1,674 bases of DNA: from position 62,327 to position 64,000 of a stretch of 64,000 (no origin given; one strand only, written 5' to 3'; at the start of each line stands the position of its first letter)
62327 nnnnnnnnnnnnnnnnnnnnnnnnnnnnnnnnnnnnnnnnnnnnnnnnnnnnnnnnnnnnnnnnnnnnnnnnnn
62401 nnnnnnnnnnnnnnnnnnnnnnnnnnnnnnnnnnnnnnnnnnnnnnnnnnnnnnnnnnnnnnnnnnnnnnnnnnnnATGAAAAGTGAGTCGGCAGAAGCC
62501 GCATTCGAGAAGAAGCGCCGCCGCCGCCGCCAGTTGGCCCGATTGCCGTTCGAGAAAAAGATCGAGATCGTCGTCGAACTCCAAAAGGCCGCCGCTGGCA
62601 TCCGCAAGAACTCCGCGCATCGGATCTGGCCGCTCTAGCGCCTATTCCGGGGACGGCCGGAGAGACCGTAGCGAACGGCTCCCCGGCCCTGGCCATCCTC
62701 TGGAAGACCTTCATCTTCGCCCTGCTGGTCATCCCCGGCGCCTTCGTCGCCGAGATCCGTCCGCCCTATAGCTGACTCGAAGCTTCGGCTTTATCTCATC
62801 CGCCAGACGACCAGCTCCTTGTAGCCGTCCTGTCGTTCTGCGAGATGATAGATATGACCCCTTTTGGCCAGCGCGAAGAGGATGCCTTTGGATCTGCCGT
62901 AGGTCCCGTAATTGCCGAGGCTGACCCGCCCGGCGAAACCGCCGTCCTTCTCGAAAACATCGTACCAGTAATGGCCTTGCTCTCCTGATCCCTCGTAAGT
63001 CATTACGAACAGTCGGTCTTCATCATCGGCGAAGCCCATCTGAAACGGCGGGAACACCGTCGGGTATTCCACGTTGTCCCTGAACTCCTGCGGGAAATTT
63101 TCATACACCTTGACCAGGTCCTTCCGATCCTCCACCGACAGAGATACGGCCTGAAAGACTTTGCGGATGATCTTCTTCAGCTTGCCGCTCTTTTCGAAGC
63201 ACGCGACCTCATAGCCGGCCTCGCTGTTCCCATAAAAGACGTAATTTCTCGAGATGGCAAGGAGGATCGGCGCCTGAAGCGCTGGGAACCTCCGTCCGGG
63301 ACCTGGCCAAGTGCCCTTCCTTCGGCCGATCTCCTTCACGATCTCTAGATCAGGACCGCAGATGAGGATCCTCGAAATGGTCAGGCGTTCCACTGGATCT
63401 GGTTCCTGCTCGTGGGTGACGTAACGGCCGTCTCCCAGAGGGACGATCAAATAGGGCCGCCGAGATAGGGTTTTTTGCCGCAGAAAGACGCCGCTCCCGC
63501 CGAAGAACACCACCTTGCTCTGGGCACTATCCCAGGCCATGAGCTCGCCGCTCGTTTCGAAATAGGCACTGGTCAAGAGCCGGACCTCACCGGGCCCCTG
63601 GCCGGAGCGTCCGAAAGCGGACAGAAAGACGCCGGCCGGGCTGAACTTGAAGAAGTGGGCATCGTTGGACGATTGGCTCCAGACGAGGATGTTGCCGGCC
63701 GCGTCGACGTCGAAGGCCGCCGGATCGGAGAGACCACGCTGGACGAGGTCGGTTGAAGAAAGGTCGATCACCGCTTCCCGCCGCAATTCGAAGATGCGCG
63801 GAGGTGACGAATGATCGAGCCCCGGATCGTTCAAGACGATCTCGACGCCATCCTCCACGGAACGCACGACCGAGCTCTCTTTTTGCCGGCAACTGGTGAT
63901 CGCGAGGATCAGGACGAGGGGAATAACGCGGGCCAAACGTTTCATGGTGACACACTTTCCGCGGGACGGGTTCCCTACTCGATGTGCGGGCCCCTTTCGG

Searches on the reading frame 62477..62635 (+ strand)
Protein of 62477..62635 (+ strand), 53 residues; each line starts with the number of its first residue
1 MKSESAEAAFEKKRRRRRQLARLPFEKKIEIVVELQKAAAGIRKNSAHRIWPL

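Call 3: search_protein_families(library=pfam, proteins=[window:62477-62635:+], max_evalue=1)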
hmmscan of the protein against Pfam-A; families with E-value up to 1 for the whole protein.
window:62477-62635:+ (53 aa): 0 families

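Call 5: search_protein_families(library=ncbifam, proteins=[window:62477-62635:+], max_evalue=1)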
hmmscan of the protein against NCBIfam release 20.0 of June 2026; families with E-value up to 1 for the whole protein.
window:62477-62635:+ (53 aa): 0 families

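Call 6: search_protein_families(library=padloc, proteins=[window:62477-62635:+], max_evalue=1)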
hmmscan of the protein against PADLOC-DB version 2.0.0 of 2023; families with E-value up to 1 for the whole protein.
window:62477-62635:+ (53 aa): 0 families

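Call 21: find_homologous_proteins(query=window:62477-62635:+, max_evalue=0.01)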
Query window:62477-62635:+ (53 aa): 117 proteins with E <= 0.01 among 117 candidates.
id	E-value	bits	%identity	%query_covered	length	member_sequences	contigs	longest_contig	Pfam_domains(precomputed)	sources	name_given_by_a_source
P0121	7.0e-25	102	100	100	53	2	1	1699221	-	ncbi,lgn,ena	-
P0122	8.4e-22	92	89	100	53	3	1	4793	-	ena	-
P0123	2.6e-20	88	83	100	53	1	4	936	-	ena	-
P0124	7.2e-20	86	81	100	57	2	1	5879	-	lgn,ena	-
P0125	9.9e-20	86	83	100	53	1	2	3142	-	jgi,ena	-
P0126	1.4e-18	82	79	100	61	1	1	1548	-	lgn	-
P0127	2.7e-18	81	79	100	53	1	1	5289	-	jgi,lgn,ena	jgi:hypothetical protein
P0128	7.6e-18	80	79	100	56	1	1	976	-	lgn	-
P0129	1.2e-17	79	87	72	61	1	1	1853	-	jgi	-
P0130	1.5e-17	79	77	100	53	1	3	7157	-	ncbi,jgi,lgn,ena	-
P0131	1.7e-17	79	79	98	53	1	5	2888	-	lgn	-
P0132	2.2e-17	79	75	100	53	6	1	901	-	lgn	-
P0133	5.5e-17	77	77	100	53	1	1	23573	-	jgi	jgi:hypothetical protein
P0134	6.1e-17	77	79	100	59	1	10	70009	-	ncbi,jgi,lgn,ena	-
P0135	7.3e-17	77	77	100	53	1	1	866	-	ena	-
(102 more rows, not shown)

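Call 50: search_solved_structures(query=A3, max_evalue=10, show_alignments=2)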
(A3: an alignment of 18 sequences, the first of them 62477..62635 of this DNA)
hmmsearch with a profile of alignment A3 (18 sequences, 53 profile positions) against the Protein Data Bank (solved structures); distinct sequences matched with E-value up to 10: 0.

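Call 51: search_protein_families(library=pfam, alignment_id=A3, max_evalue=1)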
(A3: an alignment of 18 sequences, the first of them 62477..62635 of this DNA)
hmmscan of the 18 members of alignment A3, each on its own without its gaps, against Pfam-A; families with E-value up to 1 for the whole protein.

A. member 1, window:62477-62635:+ (53 aa): 0 families

B. families by the number of members that match (of 18 scanned): 8 families
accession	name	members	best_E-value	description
PF06371.19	Drf_GBD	3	0.071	Diaphanous GTPase-binding Domain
PF19831.4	DUF6312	2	0.096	Family of unknown function (DUF6312)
PF19676.4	DUF6178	1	0.083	Family of unknown function (DUF6178)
PF11154.13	DUF2934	1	0.11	Protein of unknown function (DUF2934)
PF11314.13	DUF3117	1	0.17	Protein of unknown function (DUF3117)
PF08526.16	PAD_N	1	0.18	Protein-arginine deiminase (PAD) N-terminal domain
PF00693.24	Herpes_TK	1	0.25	Thymidine kinase from herpesvirus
PF20031.4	DUF6437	1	0.97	Family of unknown function (DUF6437)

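Call 84: search_protein_families(library=phrogs, proteins=[window:62477-62635:+], max_evalue=0.1)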
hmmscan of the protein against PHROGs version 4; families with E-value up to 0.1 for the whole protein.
window:62477-62635:+ (53 aa): 0 families

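Call 86: search_protein_families(library=padloc, alignment_id=A3, max_evalue=10)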
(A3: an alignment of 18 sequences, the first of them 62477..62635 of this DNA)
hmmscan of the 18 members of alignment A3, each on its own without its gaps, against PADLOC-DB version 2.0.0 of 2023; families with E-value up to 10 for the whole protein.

A. member 1, window:62477-62635:+ (53 aa): 0 families

B. families by the number of members that match (of 18 scanned): 0 families

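Call 88: find_homologous_proteins(query=A3, max_evalue=0.01)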
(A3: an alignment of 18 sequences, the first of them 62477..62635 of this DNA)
Query A3 (18 sequences) (53 aa, profile of the alignment): 615 proteins with E <= 0.01 among 4624 candidates; the best 120 are listed.
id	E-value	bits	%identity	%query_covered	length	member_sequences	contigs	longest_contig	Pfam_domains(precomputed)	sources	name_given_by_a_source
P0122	5.7e-25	105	89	100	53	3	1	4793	-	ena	-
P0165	6.8e-25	105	70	100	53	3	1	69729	-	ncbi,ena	-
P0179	1.4e-24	104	68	100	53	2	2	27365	-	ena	-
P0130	1.5e-24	104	77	100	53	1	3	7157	-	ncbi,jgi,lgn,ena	-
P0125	1.6e-24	104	83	100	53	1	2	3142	-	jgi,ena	-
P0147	3.2e-24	103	74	100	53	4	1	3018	-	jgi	jgi:hypothetical protein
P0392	3.8e-24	102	70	100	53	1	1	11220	-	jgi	jgi:hypothetical protein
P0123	4.7e-24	102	83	100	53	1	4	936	-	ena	-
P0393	5.8e-24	102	68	100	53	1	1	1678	-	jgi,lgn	jgi:hypothetical protein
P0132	6.7e-24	101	75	100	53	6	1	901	-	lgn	-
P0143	7.7e-24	101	72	100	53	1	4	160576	-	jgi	jgi:hypothetical protein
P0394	8.1e-24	101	64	100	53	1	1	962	-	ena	-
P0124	8.7e-24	101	81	100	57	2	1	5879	-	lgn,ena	-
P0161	9.3e-24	101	72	100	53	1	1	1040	-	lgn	-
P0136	9.5e-24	101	75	100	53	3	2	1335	-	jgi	jgi:hypothetical protein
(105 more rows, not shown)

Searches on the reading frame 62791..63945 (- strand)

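Call 3: search_protein_families(library=pfam, proteins=[window:62791-63945:-], max_evalue=1)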
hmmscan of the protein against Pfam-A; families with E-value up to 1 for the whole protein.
window:62791-63945:- (384 aa): 1 family
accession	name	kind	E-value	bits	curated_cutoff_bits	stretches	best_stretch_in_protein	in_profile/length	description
PF17170.10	DUF5128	-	1.9e-05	24.5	22.9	1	85-178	55-148/321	6-bladed beta-propeller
